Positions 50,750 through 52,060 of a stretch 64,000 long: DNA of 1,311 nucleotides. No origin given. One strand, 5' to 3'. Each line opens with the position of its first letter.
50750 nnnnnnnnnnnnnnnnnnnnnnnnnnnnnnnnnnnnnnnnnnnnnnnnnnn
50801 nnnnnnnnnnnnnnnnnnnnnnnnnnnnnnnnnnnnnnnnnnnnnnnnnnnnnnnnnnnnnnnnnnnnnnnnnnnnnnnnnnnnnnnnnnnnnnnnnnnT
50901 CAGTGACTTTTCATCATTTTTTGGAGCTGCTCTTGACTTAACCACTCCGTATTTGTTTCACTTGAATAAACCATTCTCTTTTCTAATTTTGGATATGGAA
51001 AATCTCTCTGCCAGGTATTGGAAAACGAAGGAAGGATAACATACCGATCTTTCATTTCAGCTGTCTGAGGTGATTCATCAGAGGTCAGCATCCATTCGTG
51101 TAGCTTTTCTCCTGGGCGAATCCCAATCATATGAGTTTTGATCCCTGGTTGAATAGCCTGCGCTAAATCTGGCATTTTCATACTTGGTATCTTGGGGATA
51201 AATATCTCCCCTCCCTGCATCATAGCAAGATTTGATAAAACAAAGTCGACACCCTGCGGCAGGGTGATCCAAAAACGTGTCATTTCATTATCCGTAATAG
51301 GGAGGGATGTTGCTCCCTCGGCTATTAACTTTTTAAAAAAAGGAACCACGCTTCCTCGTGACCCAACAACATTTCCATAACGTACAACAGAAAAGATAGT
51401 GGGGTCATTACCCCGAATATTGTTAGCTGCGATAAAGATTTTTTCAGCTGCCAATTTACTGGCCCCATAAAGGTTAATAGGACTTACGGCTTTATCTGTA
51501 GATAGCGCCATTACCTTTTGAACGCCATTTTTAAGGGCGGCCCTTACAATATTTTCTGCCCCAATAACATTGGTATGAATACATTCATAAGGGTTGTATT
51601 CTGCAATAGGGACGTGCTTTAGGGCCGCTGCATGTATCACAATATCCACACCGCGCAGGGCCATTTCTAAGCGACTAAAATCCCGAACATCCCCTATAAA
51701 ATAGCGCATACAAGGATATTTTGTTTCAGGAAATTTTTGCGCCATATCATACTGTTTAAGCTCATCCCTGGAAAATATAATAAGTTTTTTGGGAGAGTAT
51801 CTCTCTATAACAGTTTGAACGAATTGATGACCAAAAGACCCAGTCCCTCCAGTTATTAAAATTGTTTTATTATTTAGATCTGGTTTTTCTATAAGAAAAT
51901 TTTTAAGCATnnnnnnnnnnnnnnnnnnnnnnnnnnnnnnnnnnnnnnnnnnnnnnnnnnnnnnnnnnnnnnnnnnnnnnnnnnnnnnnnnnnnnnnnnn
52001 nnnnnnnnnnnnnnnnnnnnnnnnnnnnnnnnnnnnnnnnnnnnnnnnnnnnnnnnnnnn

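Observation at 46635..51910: Complete six-enzyme pseudaminic acid (Pse) pathway encoded contiguously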

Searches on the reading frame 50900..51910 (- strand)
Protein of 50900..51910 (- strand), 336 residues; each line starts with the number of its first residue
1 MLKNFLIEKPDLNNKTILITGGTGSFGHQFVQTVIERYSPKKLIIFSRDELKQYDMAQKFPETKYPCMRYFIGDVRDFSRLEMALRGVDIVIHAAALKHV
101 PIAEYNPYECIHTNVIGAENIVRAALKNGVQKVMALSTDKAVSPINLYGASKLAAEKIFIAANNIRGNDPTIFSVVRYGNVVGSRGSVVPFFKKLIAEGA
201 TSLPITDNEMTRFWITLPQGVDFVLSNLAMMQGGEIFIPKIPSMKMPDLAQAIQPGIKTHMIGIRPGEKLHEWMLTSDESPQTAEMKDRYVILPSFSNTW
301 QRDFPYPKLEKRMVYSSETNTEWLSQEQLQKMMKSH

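Call 4: search_protein_families(library=ncbifam, proteins=[window:50900-51910:-])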
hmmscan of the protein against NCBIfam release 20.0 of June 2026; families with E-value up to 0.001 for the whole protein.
window:50900-51910:- (336 aa): 24 families
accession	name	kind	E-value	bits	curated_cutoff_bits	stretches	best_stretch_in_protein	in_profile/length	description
TIGR03589.1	PseB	equivalog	6.1e-153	508.5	407.75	1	12-332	2-323/324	UDP-N-acetylglucosamine 4,6-dehydratase (inverting)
TIGR04130.1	FnlA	equivalog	1e-72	244.9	730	1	13-298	3-288/337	UDP-N-acetylglucosamine 4,6-dehydratase/5-epimerase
TIGR04180.1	EDH_00030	hypoth_equivalog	1.1e-16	60.8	475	1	17-141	1-124/297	NAD-dependent 4,6-dehydratase LegB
TIGR01179.1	galE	equivalog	6.3e-13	48.3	262.3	1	17-185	2-180/332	UDP-glucose 4-epimerase GalE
TIGR01181.1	dTDP_gluc_dehyt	equivalog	2.5e-12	46.5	365.1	1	17-142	2-129/321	dTDP-glucose 4,6-dehydratase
TIGR03466.1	HpnA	hypoth_equivalog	8.8e-12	44.5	367.65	1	16-141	2-116/327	hopanoid-associated sugar epimerase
TIGR01214.1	rmlD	equivalog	3.6e-10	39.4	224.05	1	16-186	1-155/285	dTDP-4-dehydrorhamnose reductase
NF041293.1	G6PDh_Azf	equivalog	8.4e-10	38.5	400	1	14-143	2-120/252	NAD-dependent glucose-6-phosphate dehydrogenase Azf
TIGR02622.1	CDP_4_6_dhtase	equivalog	4e-09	36.1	278.45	1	13-141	3-132/352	CDP-glucose 4,6-dehydratase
NF042422.1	oxyalk_red_OleD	equivalog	1.2e-08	34.7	580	1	17-139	3-111/329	2-alkyl-3-oxoalkanoate reductase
NF052578.1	StrlDmthSdmBMthl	equivalog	1.6e-08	34.7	600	1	16-152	2-126/328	sterol demethylase protein SdmB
TIGR02197.1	heptose_epim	equivalog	1e-07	31.5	274.6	1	17-185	1-174/316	ADP-glyceromanno-heptose 6-epimerase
NF042423.1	oxyalk_red_Shew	equivalog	1.3e-07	31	580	1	15-139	9-119/331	2-alkyl-3-oxoalkanoate reductase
TIGR01746.1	Thioester-redct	subfamily_domain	6.5e-07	28.9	213.35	0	16-145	1-143/371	thioester reductase domain-containing protein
NF007956.0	PRK10675.1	subfamily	2.2e-06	27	394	1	17-137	3-123/338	UDP-glucose 4-epimerase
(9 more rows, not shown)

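Call 5: search_protein_families(library=pfam, proteins=[window:50900-51910:-])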
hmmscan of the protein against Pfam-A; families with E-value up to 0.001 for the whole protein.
window:50900-51910:- (336 aa): 10 families
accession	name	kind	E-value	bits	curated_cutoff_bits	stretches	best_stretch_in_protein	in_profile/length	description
PF02719.21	Polysacc_synt_2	-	4.9e-105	351.3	20.2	1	17-292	1-291/293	Polysaccharide biosynthesis protein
PF01370.27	Epimerase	-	7.3e-21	75.1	20.9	1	17-214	1-211/240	NAD dependent epimerase/dehydratase family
PF01073.25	3Beta_HSD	-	2.1e-17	63.5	22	1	18-144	1-122/280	3-beta hydroxysteroid dehydrogenase/isomerase family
PF16363.11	GDP_Man_Dehyd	-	2.6e-13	50.6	27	1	18-160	1-165/332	GDP-mannose 4,6 dehydratase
PF04321.23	RmlD_sub_bind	-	8.1e-10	38.7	27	1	16-184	2-154/287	RmlD substrate binding domain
PF07993.18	NAD_binding_4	-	4.5e-07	29.7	20.1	0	84-142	85-140/258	Male sterility protein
PF13460.12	NAD_binding_10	-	5.7e-07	30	27.2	1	21-141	1-101/184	NAD(P)H-binding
PF05368.20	NmrA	-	2.1e-06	28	27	1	14-134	2-103/298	NmrA-like family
PF00106.31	adh_short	-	2.3e-06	27.7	26.6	1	15-157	1-158/195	short chain dehydrogenase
PF08659.16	KR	-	0.00094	19.6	22.6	0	16-86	2-73/180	KR domain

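Call 14: search_solved_structures(query=window:50900-51910:-, max_evalue=1e-20, show_alignments=1)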
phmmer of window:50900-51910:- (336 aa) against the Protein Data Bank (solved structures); distinct sequences matched with E-value up to 1e-20: 11.
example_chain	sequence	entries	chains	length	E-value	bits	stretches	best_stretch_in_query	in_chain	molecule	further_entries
2gn4_A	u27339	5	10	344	5.8e-123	413.6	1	12-332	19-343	UDP-GlcNAc C6 dehydratase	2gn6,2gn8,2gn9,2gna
6bwc_A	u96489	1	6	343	8.1e-67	229.2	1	14-332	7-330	Polysaccharide biosynthesis protein CapD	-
4j2o_A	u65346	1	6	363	5.6e-65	223.1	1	13-306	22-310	UDP-N-acetylglucosamine 4,6-dehydratase/5-epimerase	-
3vvb_A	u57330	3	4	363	6.8e-64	219.5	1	13-301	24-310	CapE | Capsular polysaccharide synthesis enzyme Cap8E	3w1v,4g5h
3vvc_A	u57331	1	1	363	2.5e-63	217.7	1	13-301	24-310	Capsular polysaccharide synthesis enzyme Cap8E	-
4tqg_A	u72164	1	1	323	9.7e-48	166.5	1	12-327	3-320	Putative dTDP-d-glucose 4 6-dehydratase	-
5bjy_A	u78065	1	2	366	3.2e-35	125.3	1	12-283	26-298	WlaL protein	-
5bju_A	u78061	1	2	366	4.2e-34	121.7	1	12-283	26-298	WlaL protein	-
5bjw_A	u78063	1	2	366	1.5e-33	119.8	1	12-283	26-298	WlaL protein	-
5bjx_A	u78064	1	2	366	2.1e-33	119.4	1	12-283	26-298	WlaL protein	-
5bjv_A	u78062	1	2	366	1.4e-32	116.6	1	12-283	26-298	WlaL protein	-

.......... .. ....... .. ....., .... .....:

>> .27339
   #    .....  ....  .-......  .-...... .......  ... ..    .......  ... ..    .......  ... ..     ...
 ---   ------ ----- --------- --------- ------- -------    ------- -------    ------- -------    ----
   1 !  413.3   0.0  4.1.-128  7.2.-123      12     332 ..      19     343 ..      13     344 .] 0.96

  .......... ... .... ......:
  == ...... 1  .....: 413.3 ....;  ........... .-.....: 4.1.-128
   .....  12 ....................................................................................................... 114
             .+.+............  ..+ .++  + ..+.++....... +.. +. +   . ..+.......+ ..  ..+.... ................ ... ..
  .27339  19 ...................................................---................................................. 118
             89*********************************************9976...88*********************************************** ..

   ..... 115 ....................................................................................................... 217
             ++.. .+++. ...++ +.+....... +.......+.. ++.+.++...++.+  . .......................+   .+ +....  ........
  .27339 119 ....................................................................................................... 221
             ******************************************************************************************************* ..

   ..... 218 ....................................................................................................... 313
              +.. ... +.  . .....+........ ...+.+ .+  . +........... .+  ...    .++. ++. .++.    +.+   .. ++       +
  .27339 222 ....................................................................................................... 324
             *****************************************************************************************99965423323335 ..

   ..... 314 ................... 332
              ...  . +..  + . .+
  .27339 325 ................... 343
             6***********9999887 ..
